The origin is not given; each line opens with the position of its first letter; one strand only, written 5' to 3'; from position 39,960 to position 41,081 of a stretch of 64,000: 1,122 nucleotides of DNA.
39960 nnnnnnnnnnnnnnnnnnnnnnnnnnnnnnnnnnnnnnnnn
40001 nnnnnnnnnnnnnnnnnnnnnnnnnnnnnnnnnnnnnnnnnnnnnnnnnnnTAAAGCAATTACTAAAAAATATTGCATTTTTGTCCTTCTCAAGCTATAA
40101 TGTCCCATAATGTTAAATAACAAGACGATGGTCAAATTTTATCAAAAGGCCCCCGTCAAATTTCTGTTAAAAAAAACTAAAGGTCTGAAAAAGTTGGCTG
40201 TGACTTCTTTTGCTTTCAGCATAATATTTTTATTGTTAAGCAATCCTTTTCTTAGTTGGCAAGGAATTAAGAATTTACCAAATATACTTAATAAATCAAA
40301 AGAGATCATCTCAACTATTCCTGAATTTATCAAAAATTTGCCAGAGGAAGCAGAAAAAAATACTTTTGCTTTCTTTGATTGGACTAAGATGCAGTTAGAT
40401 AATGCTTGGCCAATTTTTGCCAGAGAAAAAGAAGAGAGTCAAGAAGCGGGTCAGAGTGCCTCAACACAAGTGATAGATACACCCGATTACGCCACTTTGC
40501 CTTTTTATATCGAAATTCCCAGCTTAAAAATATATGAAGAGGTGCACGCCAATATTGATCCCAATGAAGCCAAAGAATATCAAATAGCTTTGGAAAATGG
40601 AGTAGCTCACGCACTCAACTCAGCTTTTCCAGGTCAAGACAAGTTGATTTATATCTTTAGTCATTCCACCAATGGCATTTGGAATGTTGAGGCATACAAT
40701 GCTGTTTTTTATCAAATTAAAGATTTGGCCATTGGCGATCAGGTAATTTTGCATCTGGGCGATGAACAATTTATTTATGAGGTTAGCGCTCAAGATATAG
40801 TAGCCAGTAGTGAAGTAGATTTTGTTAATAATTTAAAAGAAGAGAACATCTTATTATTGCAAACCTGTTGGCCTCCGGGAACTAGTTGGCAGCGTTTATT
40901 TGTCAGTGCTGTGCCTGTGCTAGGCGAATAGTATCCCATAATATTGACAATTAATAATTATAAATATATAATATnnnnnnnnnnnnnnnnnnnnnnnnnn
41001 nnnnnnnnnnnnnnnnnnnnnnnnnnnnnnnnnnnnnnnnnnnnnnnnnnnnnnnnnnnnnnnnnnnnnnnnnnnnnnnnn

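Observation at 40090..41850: Sortase and its substrate share an exact 18-nt promoter-embedded motif with the next locus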

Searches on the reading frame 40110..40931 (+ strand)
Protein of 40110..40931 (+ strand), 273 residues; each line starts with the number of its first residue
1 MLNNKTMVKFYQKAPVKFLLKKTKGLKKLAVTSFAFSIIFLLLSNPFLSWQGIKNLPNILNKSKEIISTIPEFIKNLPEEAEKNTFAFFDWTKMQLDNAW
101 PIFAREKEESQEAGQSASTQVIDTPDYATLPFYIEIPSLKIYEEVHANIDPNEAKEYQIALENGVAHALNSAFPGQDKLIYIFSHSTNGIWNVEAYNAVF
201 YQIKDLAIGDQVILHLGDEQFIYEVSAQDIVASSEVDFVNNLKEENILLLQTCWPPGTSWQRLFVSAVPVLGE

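Call 11: search_protein_families(library=pfam, proteins=[window:40110-40931:+], max_evalue=0.01)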
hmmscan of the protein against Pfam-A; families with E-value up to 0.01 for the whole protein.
window:40110-40931:+ (273 aa): 1 family
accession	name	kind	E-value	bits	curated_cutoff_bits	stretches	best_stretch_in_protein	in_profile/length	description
PF04203.18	Sortase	-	9.2e-18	64.6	26.6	1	134-270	1-125/125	Sortase domain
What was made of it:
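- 40110..40931 (+): Sortase gene (273 aa). Pfam PF04203, E = 9e-18 (call 11).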

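Call 12: search_protein_families(library=ncbifam, proteins=[window:40110-40931:+], max_evalue=0.01)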
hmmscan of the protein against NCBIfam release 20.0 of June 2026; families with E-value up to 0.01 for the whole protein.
window:40110-40931:+ (273 aa): 6 families
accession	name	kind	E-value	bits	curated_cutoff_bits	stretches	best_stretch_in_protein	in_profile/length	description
TIGR01076.1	sortase_fam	subfamily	2.6e-12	46.7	39.35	1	133-266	2-124/136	sortase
NF033745.1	class_C_sortase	subfamily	9.9e-12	45.1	160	1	113-267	77-218/220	class C sortase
NF033746.1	class_D_sortase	subfamily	2.4e-11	43.6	165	1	160-255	32-116/135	class D sortase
NF058671.1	sortase_SrtD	exception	4.6e-11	42.7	140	1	160-255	86-170/187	class D sortase, LPxTATN-specific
NF033747.1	class_E_sortase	subfamily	2.6e-06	27.4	160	1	94-267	39-203/211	class E sortase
TIGR03784.1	marine_sortase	equivalog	0.00027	20.6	158.25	1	200-255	103-158/174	class GN sortase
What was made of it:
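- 40110..40931 (+): NCBIfam sortase_fam is above its cutoff (call 12).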

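Call 14: find_encoding_contigs(protein=window:40110-40931:+, flank=10000, max_places=10)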
Protein window:40110-40931:+ (273 aa): 2 contigs read that carry it; 2 places shown.
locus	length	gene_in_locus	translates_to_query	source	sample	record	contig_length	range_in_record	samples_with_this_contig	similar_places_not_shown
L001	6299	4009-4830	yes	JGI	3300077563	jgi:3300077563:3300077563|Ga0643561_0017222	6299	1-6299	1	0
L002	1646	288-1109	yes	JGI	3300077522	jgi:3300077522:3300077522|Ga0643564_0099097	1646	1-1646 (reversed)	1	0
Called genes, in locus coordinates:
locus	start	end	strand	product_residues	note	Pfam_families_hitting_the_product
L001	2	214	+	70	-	?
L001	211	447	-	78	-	-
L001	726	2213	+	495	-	-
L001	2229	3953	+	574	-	-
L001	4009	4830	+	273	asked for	PF04203:Sortase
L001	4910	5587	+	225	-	-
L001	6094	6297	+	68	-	?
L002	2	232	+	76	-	?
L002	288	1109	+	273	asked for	PF04203:Sortase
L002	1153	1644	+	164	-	?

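Call 20: find_homologous_proteins(query=window:40110-40931:+, max_evalue=0.00001)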
Query window:40110-40931:+ (273 aa): 240 proteins with E <= 0.00001 among 989 candidates; the best 120 are listed.
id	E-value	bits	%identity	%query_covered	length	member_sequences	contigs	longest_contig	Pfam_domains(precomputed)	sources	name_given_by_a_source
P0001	1.8e-145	501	80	100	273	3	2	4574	PF04203.19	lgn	-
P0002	1.1e-142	492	79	100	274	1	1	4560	PF04203.19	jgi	jgi:LPXTG-site transpeptidase (sortase) family protein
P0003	3.2e-142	491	79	100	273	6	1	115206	PF04203.19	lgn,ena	-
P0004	8.5e-142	489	78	100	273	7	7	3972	PF04203.19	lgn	-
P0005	3.1e-140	484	76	100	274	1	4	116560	PF04203.19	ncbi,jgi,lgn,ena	jgi:LPXTG-site transpeptidase (sortase) family protein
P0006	1.3e-139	482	76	100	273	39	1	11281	PF04203.19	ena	-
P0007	8.2e-139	480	75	100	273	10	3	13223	PF04203.19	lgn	-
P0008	1.0e-138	479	76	100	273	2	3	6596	PF04203.19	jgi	-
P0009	6.2e-138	477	76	100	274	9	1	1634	PF04203.19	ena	-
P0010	1.1e-137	476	77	100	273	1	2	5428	PF04203.19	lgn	-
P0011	1.2e-136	472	75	99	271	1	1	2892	PF04203.19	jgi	jgi:LPXTG-site transpeptidase (sortase) family protein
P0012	1.1e-135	469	75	100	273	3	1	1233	PF04203.19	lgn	-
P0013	6.6e-134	463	74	100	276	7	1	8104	PF04203.19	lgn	-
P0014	1.6e-133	462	74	100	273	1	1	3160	PF04203.19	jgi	jgi:LPXTG-site transpeptidase (sortase) family protein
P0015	9.2e-133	460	72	100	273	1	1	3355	PF04203.19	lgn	-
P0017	9.4e-122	424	67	99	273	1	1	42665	PF04203.19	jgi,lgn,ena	-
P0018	1.6e-120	420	66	99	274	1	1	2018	PF04203.19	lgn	-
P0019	6.9e-119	414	65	99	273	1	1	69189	PF04203.19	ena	-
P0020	1.0e-118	414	69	99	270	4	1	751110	PF04203.19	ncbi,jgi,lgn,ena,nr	ncbi:sortase [Patescibacteria group bacterium]|nr:sortase [Patescibacteria group bacterium]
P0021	1.4e-118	413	66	99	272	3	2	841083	PF04203.19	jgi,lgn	-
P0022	2.0e-117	409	66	99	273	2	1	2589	PF04203.19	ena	-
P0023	3.6e-117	409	63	99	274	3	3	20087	PF04203.19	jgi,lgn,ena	-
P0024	4.9e-117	408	66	99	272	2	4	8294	PF04203.19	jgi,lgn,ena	-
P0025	7.6e-117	408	66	99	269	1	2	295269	PF04203.19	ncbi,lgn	-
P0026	7.7e-117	407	65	99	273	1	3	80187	PF04203.19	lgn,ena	-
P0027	1.8e-116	406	65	99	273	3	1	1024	PF04203.19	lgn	-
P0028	7.6e-116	404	63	99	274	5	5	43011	PF04203.19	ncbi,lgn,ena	-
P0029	2.3e-115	403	65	99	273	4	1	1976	PF04203.19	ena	-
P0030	5.7e-115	401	68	99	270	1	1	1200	PF04203.19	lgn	-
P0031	3.9e-114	399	65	99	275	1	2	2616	PF04203.19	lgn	-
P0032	4.1e-114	399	63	99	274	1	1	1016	PF04203.19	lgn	-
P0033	1.1e-113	397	64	99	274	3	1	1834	PF04203.19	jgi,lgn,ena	-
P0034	1.2e-113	397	64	99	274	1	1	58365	PF04203.19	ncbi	-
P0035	2.5e-113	396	65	99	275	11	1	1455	PF04203.19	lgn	-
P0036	3.1e-112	392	66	99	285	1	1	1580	PF04203.19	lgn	-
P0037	9.2e-112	391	65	99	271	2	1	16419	PF04203.19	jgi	jgi:LPXTG-site transpeptidase (sortase) family protein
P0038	9.4e-112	391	64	94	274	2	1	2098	PF04203.19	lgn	-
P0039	1.5e-111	390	65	96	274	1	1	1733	PF04203.19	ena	-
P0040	2.3e-111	390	64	99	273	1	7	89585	PF04203.19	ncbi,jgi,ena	jgi:LPXTG-site transpeptidase (sortase) family protein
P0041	3.9e-111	389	64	99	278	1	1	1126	PF04203.19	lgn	-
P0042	2.0e-110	386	64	99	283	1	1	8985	PF04203.19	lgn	-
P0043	2.6e-110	386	65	98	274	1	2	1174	PF04203.19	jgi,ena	-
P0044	3.5e-110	386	64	99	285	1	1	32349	PF04203.19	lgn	-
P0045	5.5e-110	385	64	98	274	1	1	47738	PF04203.19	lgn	-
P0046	7.3e-107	375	64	99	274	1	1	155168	PF04203.19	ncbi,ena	-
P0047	1.2e-105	371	59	99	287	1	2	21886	PF04203.19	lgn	-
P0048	3.4e-104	366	62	99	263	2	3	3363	PF04203.19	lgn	-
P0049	1.5e-103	364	59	99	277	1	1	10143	PF04203.19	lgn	-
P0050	7.8e-103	362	61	96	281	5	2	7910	PF04203.19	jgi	jgi:LPXTG-site transpeptidase (sortase) family protein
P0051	4.0e-102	359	57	99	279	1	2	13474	PF04203.19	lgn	-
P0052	6.1e-102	359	60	95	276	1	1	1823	PF04203.19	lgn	-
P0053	3.4e-101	356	58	99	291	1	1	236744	PF04203.19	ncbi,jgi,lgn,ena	-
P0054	4.3e-95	336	54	97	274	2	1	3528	PF04203.19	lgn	-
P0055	1.3e-89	318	56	96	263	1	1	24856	PF04203.19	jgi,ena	jgi:LPXTG-site transpeptidase (sortase) family protein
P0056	2.9e-89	317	52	97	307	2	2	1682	PF04203.19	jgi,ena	-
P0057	1.7e-88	315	53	96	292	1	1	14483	PF04203.19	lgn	-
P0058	3.3e-87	310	55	96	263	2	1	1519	PF04203.19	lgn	-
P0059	3.8e-87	310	54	96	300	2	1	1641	PF04203.19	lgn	-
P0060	9.2e-84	299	51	96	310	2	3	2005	PF04203.19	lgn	-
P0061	2.6e-83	298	70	71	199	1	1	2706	PF04203.19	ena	-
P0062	7.1e-83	296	56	94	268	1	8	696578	PF04203.19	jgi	jgi:LPXTG-site transpeptidase (sortase) family protein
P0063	6.5e-82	293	54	99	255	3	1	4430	PF04203.19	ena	-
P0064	6.9e-82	293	51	96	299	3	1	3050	PF04203.19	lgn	-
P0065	1.2e-79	286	54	95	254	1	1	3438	PF04203.19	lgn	-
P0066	4.8e-79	284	51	96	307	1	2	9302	PF04203.19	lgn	-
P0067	4.8e-79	284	55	94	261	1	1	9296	PF04203.19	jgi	-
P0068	8.2e-78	280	49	96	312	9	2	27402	PF04203.19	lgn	-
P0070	3.8e-76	274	52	96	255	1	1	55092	PF04203.19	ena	-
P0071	9.2e-74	266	49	99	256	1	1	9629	PF04203.19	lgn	-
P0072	9.7e-73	263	46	97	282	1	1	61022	PF04203.19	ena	-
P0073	1.2e-64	236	47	99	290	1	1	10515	PF04203.19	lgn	-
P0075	2.7e-41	160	52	54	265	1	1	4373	PF04203.19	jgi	jgi:LPXTG-site transpeptidase (sortase) family protein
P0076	1.8e-34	137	47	51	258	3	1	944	PF04203.19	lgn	-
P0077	7.3e-34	135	40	65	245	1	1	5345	PF04203.19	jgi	-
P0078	2.2e-33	134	46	51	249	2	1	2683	PF04203.19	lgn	-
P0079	6.8e-33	132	46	51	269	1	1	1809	PF04203.19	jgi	-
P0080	2.3e-32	131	45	52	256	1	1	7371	PF04203.19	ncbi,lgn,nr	ncbi:MAG: class E sortase [Patescibacteria group bacterium]|nr:class E sortase [Patescibacteria grou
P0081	3.8e-32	130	46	52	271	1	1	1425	PF04203.19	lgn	-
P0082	4.6e-32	130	43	60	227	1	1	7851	PF04203.19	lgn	-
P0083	7.0e-32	129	44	51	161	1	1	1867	PF04203.19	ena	-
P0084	1.4e-31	128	45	51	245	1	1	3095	PF04203.19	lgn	-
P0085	1.5e-31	128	44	58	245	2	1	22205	PF04203.19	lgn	-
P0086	1.6e-31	128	44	51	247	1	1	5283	PF04203.19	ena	-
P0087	1.9e-31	128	46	51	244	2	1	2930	PF04203.19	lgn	-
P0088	1.9e-31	128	46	49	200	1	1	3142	PF04203.19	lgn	-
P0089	2.5e-31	127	47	51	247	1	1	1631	PF04203.19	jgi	jgi:LPXTG-site transpeptidase (sortase) family protein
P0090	2.5e-31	127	45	51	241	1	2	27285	PF04203.19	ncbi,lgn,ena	-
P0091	2.8e-31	127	43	51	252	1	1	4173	PF04203.19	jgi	jgi:sortase A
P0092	4.0e-31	127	47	51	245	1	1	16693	PF04203.19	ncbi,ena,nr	ncbi:MAG TPA: sortase [Candidatus Levybacteria bacterium]|nr:sortase [Candidatus Levybacteria bacter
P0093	4.1e-31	126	44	51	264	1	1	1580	PF04203.19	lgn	-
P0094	5.2e-31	126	44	51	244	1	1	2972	PF04203.19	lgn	-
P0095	5.5e-31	126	47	51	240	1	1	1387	PF04203.19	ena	-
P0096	5.7e-31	126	41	64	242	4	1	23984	PF04203.19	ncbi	-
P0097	6.2e-31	126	43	55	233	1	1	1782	PF04203.19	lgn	-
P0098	6.2e-31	126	43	59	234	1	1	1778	PF04203.19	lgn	-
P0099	8.4e-31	125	43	51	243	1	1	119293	PF04203.19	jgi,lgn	-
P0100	9.2e-31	125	38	60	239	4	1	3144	PF04203.19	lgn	-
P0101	1.2e-30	125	42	51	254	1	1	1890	PF04203.19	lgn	-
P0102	1.2e-30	125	39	60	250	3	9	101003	PF04203.19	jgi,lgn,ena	-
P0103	1.4e-30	125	36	66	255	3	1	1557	PF04203.19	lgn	-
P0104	1.7e-30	124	47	51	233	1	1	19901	PF04203.19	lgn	-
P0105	1.8e-30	124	42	51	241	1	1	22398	PF04203.19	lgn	-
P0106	2.1e-30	124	41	57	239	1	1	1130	PF04203.19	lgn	-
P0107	2.1e-30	124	43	51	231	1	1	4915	PF04203.19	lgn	-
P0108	2.2e-30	124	46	51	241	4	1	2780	PF04203.19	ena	-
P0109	2.4e-30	124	42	52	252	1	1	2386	PF04203.19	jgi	jgi:sortase A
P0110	2.8e-30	124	47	51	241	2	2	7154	PF04203.19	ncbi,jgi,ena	-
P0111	2.8e-30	124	34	84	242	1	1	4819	PF04203.19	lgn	-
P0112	3.3e-30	123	43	58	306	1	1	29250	PF04203.19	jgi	-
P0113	3.4e-30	123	42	60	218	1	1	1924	PF04203.19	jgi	jgi:sortase A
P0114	3.5e-30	123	43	58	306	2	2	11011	PF04203.19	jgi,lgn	jgi:sortase A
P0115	4.6e-30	123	44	51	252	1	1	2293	PF04203.19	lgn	-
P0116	4.7e-30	123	44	49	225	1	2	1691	PF04203.19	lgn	-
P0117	4.7e-30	123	44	49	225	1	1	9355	PF04203.19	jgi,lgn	jgi:LPXTG-site transpeptidase (sortase) family protein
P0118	4.8e-30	123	46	51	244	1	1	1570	PF04203.19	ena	-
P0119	5.0e-30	123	44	51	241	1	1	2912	PF04203.19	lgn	-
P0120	5.2e-30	123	43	51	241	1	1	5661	PF04203.19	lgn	-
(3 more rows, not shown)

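Call 22: find_related_loci(query=A2, collection=genome_contigs, flank=10000)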
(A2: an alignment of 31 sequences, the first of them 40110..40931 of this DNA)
Query A2 (273 aa) in genome_contigs; peptide patterns used: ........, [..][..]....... (x = any residue, [..] = any of these).
599 stretches matched a pattern (row limit reached: there are more); 568 encode a relative of the query (tblastn E <= 1e-3); the best 80 are kept; 80 distinct loci.
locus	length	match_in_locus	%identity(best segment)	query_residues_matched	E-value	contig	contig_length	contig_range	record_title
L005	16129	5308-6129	76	1-273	3e-146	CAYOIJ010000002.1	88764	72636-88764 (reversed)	MAG TPA_asm: uncultured Pseudomonadales bacterium isolate binchicken_co45_383 genome assembly, contig: NODE_220_length_8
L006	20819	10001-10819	75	1-273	1e-145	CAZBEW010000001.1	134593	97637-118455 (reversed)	MAG TPA_asm: uncultured Pseudomonadales bacterium isolate SRP294416_co3_632 genome assembly, contig: NODE_45_length_1345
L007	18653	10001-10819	75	1-273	4e-145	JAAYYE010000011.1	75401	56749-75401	MAG: Candidatus Paceibacterota bacterium isolate AS06rmzACSIP_209 313631_AS06, whole genome shotgun sequence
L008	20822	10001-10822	76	1-273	2e-143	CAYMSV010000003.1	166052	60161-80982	MAG TPA_asm: uncultured Pseudomonadales bacterium isolate SRP241326_co1_55 genome assembly, contig: NODE_142_length_1660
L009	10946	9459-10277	79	1-273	2e-141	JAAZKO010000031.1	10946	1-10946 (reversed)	MAG: Candidatus Paceibacterota bacterium isolate AS22ysBPME_311 93599_AS22, whole genome shotgun sequence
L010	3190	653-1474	74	1-273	6e-147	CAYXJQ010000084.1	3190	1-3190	MAG TPA_asm: uncultured Pseudomonadales bacterium isolate SRP067234_co1_163 genome assembly, contig: k99_535612, whole g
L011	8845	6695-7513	75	1-273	1e-130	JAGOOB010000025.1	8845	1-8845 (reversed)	Candidatus Woesebacteria bacterium isolate Go_SlDig_bin_357 Go_SlDig_24724_length_8845_cov_7.523400, whole genome shotgu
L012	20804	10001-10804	69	1-270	2e-125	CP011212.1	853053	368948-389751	MAG: candidate division TM6 bacterium GW2011_GWF2_28_16 chromosome, complete genome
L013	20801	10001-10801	66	1-270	4e-123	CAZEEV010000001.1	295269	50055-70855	MAG TPA_asm: uncultured Pseudomonadales bacterium isolate SRP294416_co1_79 genome assembly, contig: NODE_5_length_295269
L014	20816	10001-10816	66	1-271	1e-122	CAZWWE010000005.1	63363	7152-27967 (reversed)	MAG TPA_asm: uncultured Pseudomonadales bacterium isolate SRP216815_co1_233 genome assembly, contig: NODE_506_length_633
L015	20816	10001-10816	65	1-270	6e-119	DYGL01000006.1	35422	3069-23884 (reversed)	MAG TPA_asm: Candidatus Microgenomatus sp. isolate BE2012_4_39_12 Afr_mines_BE2012_612_length_35422_cov_5_216473, whole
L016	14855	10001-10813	64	1-270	4e-117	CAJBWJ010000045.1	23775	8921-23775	uncultured bacterium isolate Loc080925-5-5m_bin-0562 genome assembly, contig: bin-0562:45/86, whole genome shotgun seque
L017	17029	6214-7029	64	1-270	1e-115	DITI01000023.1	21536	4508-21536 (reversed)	MAG TPA_asm: Candidatus Pacebacteria bacterium UBA6188 UBA6188_contig_208857, whole genome shotgun sequence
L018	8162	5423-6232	66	1-270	5e-114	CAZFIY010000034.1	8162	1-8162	MAG TPA_asm: uncultured Pseudomonadales bacterium isolate SRP192927_co2_730 genome assembly, contig: NODE_18434_length_8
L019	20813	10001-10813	64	1-270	6e-113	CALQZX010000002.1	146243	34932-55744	MAG: Parcubacteria group bacterium isolate MiH-14oct19-109 genome assembly, contig: MiH-14oct19-C63, whole genome shotgu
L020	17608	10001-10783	62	1-270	3e-111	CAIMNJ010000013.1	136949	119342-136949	uncultured bacterium isolate LaPlata_bin-1529 genome assembly, contig: bin-1529:13/18, whole genome shotgun sequence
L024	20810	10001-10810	64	1-269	4e-107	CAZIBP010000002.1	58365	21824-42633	MAG TPA_asm: uncultured Pseudomonadales bacterium isolate SRP093185_co1_41 genome assembly, contig: NODE_196_length_5836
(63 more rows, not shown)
